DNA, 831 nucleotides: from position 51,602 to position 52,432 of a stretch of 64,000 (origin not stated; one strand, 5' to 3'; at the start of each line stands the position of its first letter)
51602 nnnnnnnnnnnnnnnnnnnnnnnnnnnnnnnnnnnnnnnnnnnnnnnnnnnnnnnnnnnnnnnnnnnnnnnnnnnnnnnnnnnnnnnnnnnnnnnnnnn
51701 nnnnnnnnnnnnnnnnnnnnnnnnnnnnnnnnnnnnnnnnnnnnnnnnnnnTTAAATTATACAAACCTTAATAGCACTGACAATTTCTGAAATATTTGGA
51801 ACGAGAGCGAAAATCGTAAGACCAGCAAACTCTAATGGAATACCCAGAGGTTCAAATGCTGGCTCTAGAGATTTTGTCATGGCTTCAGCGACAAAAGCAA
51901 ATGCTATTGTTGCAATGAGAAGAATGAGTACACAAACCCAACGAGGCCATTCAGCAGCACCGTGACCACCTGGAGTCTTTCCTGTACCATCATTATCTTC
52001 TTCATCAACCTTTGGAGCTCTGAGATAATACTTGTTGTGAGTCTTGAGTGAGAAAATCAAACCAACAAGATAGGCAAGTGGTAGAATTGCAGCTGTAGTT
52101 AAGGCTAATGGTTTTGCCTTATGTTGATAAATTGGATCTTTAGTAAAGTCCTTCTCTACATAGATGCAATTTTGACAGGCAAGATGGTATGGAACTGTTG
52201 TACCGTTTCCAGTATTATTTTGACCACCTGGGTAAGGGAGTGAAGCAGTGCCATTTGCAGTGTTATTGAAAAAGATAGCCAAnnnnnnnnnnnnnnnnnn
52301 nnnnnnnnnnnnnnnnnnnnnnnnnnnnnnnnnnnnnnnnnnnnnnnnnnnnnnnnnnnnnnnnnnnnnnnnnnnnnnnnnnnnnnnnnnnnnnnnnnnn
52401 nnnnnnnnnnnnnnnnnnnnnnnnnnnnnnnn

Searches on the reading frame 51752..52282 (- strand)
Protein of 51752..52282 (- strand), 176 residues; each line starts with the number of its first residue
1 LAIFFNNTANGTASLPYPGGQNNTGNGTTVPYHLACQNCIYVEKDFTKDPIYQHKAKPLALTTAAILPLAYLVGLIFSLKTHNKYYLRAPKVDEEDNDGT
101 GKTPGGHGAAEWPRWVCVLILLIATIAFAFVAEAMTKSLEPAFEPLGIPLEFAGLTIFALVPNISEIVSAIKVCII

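Call 67: search_protein_families(library=pfam, proteins=[window:51752-52282:-], max_evalue=0.001)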
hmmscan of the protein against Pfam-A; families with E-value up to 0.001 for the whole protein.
window:51752-52282:- (176 aa): 1 family
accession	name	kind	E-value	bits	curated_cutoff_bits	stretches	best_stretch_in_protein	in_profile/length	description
PF01699.29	Na_Ca_ex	-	8e-05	23.1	24.9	1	118-174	3-59/151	Sodium/calcium exchanger protein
